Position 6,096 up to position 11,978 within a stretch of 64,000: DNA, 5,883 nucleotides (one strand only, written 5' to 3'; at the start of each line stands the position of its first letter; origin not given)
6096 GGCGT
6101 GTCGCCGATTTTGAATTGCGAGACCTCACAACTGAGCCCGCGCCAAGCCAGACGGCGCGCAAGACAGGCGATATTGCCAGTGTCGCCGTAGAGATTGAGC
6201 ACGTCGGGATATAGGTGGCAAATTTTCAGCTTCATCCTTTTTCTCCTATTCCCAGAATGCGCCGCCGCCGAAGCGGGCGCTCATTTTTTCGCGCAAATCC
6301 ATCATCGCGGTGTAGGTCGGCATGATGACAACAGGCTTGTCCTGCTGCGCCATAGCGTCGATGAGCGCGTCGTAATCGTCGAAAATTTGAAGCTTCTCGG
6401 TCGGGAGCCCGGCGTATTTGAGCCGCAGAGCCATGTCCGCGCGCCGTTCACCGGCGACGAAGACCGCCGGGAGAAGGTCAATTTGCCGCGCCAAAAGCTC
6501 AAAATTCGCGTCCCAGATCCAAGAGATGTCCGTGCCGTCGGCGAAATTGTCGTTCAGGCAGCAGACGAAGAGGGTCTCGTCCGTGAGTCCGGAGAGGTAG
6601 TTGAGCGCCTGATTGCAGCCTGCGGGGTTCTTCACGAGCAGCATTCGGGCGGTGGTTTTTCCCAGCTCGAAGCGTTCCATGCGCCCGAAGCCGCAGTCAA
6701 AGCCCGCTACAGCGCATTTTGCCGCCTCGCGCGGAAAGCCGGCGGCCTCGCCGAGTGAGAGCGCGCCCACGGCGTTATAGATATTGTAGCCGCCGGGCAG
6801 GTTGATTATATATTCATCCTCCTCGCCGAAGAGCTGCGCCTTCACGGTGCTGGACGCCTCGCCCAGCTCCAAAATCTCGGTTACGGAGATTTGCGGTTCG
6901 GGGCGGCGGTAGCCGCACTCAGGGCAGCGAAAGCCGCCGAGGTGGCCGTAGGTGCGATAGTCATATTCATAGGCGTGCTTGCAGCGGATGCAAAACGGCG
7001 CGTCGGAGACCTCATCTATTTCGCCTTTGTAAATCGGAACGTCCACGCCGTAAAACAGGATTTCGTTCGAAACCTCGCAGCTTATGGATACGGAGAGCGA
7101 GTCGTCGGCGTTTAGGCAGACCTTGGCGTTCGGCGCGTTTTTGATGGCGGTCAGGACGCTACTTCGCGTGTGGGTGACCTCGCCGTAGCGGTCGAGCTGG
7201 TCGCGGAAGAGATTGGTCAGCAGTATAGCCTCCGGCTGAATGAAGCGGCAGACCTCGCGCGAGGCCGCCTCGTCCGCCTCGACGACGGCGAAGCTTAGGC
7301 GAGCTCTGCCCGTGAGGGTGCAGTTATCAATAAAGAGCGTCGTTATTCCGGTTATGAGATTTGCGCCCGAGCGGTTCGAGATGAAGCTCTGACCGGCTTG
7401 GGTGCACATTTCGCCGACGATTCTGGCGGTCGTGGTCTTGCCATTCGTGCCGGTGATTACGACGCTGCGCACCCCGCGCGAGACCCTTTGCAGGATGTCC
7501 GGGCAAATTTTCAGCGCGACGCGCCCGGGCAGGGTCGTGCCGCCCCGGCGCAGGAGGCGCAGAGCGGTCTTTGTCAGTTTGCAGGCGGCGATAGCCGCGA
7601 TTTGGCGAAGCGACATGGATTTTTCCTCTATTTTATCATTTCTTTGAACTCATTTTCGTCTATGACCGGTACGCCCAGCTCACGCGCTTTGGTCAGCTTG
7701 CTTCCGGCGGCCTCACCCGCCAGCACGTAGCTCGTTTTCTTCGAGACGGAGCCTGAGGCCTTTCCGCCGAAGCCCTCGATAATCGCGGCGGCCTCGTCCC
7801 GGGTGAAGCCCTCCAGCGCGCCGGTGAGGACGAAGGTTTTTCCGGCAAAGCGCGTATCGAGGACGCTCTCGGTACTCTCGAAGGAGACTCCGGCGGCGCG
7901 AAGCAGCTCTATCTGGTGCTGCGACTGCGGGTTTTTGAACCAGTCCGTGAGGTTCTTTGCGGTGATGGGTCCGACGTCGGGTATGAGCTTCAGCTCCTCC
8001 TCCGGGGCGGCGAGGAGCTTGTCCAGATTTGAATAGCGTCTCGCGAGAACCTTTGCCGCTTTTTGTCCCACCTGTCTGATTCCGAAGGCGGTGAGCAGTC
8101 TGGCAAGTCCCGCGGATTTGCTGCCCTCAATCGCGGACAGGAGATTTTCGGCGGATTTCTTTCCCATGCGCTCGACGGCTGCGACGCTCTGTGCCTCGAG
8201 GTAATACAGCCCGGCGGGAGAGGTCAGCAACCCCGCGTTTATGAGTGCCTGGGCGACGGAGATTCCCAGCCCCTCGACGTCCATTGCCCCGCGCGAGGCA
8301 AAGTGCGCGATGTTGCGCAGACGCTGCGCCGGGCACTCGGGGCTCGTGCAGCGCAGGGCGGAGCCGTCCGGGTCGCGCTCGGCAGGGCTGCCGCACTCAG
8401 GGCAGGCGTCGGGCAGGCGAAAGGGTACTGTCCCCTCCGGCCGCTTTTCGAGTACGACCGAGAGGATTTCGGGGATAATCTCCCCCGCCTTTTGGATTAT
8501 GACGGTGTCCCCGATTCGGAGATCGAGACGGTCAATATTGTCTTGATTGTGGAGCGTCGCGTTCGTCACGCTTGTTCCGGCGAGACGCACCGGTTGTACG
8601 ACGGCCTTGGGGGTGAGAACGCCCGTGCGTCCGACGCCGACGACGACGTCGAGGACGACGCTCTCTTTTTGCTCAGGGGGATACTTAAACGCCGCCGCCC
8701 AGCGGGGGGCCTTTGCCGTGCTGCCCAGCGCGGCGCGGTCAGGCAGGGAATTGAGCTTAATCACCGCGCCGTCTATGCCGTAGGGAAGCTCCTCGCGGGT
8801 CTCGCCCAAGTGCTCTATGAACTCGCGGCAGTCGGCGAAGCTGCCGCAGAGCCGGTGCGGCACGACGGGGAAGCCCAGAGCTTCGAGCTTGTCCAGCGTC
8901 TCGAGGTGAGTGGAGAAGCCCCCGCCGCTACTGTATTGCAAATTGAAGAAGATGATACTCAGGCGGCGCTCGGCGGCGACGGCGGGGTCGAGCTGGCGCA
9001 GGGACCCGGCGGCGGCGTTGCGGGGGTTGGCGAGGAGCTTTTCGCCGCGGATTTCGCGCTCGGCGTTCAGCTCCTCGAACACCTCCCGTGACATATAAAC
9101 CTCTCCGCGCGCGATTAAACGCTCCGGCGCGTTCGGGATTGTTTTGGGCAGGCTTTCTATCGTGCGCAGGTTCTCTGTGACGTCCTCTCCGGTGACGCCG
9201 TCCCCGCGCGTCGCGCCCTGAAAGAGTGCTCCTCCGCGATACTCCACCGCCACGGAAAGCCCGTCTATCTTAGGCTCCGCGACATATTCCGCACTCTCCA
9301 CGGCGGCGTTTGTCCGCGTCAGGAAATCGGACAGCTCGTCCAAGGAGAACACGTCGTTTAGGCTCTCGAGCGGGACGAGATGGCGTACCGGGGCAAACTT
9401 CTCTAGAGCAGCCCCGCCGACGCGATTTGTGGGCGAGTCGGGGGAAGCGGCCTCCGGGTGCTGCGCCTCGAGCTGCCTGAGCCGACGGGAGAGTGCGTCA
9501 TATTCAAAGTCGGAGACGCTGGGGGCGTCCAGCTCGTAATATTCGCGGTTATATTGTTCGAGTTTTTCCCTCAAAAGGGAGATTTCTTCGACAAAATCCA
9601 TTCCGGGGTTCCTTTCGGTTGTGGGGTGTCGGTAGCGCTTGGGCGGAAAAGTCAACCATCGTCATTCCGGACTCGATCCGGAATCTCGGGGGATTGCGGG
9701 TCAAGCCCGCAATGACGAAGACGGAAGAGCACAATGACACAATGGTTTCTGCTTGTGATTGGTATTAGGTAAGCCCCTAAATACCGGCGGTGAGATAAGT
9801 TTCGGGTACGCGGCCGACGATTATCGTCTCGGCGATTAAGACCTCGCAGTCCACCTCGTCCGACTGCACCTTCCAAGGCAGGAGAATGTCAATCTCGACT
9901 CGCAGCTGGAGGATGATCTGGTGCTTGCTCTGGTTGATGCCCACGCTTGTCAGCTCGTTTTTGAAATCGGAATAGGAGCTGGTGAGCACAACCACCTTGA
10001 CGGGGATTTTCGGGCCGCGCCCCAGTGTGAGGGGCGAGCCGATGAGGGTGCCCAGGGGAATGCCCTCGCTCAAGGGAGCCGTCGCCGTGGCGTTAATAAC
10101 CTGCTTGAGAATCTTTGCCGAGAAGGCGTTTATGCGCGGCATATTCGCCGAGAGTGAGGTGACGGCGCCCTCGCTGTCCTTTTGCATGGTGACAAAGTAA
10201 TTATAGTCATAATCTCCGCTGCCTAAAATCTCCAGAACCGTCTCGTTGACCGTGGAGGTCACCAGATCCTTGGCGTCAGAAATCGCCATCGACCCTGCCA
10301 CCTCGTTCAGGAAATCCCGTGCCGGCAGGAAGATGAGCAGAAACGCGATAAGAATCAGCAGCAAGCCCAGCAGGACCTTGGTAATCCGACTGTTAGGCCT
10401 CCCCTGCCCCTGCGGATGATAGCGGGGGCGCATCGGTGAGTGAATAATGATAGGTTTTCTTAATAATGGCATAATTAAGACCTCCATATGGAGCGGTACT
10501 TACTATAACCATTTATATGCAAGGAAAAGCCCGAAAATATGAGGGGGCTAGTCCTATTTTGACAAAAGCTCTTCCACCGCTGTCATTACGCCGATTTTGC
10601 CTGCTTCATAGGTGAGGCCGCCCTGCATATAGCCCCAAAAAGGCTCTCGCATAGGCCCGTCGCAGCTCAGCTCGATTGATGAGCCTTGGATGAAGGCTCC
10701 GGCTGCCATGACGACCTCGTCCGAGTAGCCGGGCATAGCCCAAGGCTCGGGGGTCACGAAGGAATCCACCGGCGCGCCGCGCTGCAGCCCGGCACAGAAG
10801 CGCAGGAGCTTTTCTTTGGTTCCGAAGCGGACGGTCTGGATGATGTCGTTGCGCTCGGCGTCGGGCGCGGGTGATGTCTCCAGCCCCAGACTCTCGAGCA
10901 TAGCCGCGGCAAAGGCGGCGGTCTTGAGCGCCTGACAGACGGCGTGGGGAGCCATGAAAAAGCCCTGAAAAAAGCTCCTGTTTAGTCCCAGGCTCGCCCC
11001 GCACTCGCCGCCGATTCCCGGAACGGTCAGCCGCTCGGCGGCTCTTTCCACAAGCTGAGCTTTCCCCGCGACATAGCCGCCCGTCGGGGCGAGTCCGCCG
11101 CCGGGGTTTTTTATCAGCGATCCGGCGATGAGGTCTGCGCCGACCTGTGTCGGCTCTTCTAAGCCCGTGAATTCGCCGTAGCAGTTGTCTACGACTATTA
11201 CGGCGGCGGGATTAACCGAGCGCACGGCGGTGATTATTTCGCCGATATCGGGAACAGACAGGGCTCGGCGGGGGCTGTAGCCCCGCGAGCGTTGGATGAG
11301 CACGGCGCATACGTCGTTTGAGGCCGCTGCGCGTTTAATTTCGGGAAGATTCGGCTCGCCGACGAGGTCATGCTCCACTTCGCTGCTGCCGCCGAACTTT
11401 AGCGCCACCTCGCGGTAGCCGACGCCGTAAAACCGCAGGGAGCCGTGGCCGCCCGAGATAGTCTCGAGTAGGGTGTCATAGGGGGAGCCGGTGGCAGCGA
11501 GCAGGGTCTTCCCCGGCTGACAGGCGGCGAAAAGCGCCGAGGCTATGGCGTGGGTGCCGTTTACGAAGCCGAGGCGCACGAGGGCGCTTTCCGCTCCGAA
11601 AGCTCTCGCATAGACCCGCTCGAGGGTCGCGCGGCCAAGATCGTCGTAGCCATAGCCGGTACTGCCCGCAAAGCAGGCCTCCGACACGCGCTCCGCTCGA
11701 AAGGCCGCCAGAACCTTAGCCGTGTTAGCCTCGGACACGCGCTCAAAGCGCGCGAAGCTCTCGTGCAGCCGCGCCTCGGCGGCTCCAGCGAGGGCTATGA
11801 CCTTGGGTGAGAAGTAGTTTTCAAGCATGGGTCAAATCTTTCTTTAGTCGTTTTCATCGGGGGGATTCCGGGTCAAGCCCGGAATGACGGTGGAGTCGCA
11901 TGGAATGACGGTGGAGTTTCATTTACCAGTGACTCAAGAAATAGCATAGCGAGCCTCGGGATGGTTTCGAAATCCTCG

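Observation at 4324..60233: Recurrent composite intergenic element: about five tandem heptamers (AGATAAT type) fused to a GTCGCG-loop-CGCGAC hairpin, 13 copies in 64 kb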

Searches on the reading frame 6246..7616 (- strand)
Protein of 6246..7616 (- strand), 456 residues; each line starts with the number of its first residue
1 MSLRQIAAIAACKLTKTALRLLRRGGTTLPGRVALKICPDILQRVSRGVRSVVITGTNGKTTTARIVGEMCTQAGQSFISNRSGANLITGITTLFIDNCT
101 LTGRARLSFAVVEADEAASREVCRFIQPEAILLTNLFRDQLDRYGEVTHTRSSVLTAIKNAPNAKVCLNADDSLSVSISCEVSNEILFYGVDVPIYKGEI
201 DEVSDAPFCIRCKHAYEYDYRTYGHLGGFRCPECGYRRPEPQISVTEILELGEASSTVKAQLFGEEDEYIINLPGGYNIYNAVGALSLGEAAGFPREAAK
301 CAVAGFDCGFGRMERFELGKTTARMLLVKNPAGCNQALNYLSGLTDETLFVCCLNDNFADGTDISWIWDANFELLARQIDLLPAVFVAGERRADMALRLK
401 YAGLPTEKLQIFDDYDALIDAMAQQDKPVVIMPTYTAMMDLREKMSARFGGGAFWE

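Call 47: search_protein_families(library=pfam, max_evalue=0.00001, proteins=[window:6246-7616:-])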
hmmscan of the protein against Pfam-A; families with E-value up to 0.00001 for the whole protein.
window:6246-7616:- (456 aa): 2 families
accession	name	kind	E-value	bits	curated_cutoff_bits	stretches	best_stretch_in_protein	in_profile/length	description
PF08353.15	MurT_C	-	1.8e-36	124.9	25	1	327-438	1-110/110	MurT ligase C-terminal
PF08245.18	Mur_ligase_M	-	2.4e-13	50.9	24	1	54-192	1-148/200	Mur ligase middle domain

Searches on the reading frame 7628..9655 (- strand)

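Call 47: search_protein_families(library=pfam, max_evalue=0.00001, proteins=[window:7628-9655:-])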
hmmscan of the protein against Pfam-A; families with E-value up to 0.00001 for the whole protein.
window:7628-9655:- (675 aa): 7 families
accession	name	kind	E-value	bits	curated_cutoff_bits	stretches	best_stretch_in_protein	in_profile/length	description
PF01653.23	DNA_ligase_aden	-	3.3e-79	266.4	27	1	86-328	3-253/253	NAD-dependent DNA ligase adenylation domain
PF03120.22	DNA_ligase_OB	-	1.4e-30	105.4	32.9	1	332-407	2-77/79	NAD-dependent DNA ligase OB-fold domain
PF12826.13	HHH_2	-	7.9e-20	71.2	27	1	519-580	1-62/64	Helix-hairpin-helix motif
PF00533.33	BRCT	-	5.1e-15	55.9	21.3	1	602-674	5-78/78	BRCA1 C Terminus (BRCT) domain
PF14520.12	HHH_5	-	6.6e-12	46.2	27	0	525-570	6-52/57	Helix-hairpin-helix domain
PF03119.21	DNA_ligase_ZBD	-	9e-08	32.3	25.8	1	418-443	2-27/27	NAD-dependent DNA ligase C4 zinc finger domain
PF12738.14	PTCB-BRCT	-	5.9e-06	26.6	22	0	618-665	12-59/63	twin BRCT domain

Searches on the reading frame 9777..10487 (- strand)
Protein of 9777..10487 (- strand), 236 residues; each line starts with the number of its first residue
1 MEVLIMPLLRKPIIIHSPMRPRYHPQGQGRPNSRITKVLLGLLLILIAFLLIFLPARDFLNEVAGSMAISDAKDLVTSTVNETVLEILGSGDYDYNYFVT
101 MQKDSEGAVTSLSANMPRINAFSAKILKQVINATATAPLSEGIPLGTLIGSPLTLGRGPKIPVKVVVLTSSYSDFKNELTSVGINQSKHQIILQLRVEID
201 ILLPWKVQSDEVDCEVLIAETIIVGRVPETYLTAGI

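Call 47: search_protein_families(library=pfam, max_evalue=0.00001, proteins=[window:9777-10487:-])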
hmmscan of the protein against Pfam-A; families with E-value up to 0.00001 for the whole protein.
window:9777-10487:- (236 aa): 1 family
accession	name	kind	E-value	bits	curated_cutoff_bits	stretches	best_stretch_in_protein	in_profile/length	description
PF09560.15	Spore_YunB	-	2.5e-27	95.2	25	1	143-230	4-91/91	Sporulation protein YunB (Spo_YunB)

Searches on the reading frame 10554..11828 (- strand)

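Call 47: search_protein_families(library=pfam, max_evalue=0.00001, proteins=[window:10554-11828:-])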
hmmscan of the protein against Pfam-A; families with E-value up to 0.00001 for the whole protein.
window:10554-11828:- (424 aa): 1 family
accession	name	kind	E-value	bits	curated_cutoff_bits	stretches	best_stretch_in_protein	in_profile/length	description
PF06838.17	Met_gamma_lyase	-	9.2e-162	538.6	24.2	1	13-421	4-404/405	Methionine gamma-lyase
